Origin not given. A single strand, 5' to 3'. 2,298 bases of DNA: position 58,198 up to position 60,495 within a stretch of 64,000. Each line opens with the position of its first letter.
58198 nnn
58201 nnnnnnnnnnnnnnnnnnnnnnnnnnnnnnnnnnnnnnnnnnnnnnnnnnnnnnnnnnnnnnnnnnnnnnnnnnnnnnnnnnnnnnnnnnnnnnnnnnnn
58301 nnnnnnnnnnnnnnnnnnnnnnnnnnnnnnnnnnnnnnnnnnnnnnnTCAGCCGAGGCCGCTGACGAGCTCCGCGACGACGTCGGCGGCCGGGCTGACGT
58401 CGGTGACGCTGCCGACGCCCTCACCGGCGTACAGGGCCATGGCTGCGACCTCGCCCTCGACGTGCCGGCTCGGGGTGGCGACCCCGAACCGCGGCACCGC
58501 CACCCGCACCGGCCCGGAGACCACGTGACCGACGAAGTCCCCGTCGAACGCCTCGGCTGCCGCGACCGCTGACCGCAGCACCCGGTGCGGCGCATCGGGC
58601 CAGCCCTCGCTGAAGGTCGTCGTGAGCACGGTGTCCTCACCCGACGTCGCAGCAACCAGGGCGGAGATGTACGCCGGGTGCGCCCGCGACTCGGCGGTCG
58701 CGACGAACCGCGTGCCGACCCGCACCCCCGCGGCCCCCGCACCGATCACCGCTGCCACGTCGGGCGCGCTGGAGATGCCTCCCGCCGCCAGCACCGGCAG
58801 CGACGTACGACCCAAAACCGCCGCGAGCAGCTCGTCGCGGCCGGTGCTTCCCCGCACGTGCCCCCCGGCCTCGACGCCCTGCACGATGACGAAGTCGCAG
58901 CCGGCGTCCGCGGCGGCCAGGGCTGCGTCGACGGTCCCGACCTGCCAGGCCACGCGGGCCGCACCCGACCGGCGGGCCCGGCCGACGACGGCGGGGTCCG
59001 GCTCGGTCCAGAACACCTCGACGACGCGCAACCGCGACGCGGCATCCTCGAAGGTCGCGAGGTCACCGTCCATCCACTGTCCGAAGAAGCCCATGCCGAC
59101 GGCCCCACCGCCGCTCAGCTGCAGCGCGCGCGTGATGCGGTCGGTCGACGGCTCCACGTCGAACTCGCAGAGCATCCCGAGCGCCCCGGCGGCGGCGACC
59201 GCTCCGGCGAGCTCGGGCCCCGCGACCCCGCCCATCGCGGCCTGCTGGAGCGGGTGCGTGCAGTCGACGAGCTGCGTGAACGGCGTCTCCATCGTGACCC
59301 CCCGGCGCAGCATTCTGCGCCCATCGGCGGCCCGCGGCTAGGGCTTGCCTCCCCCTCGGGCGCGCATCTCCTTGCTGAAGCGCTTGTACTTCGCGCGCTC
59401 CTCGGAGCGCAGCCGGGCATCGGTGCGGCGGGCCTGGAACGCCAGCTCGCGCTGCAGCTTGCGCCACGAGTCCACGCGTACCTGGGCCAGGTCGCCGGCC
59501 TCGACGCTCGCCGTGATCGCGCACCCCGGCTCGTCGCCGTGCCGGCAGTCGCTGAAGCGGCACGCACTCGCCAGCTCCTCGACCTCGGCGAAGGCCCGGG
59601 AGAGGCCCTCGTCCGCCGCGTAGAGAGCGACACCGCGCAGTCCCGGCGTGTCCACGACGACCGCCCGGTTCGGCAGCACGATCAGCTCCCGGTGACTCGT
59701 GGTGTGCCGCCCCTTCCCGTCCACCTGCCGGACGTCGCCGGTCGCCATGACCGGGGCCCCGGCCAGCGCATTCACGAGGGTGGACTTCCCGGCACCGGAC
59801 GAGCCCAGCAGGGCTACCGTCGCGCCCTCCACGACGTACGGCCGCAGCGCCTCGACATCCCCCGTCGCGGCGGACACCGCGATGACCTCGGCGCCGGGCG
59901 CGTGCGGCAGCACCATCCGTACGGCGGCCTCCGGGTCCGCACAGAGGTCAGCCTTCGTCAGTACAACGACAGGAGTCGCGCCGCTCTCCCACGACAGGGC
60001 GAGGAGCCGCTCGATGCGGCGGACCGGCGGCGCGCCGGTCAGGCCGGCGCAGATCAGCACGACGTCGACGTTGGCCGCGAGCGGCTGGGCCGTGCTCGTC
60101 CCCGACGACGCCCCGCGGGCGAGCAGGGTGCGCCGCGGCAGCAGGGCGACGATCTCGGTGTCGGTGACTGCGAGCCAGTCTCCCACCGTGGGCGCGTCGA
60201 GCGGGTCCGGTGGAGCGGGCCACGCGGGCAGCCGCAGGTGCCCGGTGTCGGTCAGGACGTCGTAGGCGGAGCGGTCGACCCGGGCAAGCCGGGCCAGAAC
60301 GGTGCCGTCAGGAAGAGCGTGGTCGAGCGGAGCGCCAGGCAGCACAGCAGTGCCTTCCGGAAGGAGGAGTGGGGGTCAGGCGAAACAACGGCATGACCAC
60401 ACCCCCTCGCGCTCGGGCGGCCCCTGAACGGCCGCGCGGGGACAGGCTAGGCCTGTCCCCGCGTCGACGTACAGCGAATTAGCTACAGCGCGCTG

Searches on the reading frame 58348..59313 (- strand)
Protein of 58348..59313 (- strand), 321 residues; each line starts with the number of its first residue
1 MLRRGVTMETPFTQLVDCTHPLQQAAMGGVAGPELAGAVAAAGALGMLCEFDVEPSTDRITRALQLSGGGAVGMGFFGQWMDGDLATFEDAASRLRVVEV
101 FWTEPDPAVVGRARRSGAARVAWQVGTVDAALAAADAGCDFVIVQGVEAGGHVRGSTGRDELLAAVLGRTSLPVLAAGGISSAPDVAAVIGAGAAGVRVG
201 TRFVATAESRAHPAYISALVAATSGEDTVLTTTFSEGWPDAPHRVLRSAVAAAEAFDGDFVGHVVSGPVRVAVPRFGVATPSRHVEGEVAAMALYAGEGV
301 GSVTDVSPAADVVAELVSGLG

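Call 42: search_protein_families(library=pfam, proteins=[window:58348-59313:-], max_evalue=0.001)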
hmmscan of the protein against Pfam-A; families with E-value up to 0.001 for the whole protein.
window:58348-59313:- (321 aa): 4 families
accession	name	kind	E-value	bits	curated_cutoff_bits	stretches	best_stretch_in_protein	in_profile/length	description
PF03060.21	NMO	-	2.9e-39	135.8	28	2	93-318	112-330/331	Nitronate monooxygenase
PF00478.31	IMPDH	-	5.5e-09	35.9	25.6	0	4-145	19-123/345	IMP dehydrogenase / GMP reductase domain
PF00977.27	His_biosynth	-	6.1e-05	23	23.6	1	124-203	145-222/228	Histidine biosynthesis protein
PF01180.27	DHO_dh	-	0.00037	20.2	27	1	166-204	233-273/291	Dihydroorotate dehydrogenase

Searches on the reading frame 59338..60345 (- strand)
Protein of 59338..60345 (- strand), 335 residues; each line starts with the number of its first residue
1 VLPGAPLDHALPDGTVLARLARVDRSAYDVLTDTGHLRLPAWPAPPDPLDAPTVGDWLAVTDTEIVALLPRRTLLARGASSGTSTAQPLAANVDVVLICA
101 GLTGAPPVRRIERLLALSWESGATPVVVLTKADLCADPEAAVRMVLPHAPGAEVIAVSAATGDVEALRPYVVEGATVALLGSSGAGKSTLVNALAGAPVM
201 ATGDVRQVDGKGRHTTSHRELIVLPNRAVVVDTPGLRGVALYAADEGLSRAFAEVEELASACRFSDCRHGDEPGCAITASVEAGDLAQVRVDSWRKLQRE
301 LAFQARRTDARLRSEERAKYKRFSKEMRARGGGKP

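Call 42: search_protein_families(library=pfam, proteins=[window:59338-60345:-], max_evalue=0.001)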
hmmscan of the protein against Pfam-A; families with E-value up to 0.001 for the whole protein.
window:59338-60345:- (335 aa): 6 families
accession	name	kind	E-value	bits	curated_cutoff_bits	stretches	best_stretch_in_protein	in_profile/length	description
PF03193.22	RsgA_GTPase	-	3.9e-42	144.4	30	1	69-240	2-172/174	RsgA GTPase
PF01926.29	MMR_HSR1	-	3.4e-09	37.3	21.9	1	176-259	1-77/113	50S ribosome-binding GTPase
PF00005.33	ABC_tran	-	1.4e-07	32.6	25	1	170-219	7-59/137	ABC transporter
PF00350.29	Dynamin_N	-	0.00012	22.6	27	0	177-204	1-28/168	Dynamin family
PF02421.24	FeoB_N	-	0.0003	20.8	27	0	176-256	2-77/156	Ferrous iron transport protein B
PF13555.12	AAA_29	-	0.00037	20.6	27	0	174-195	23-43/61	P-loop containing region of AAA domain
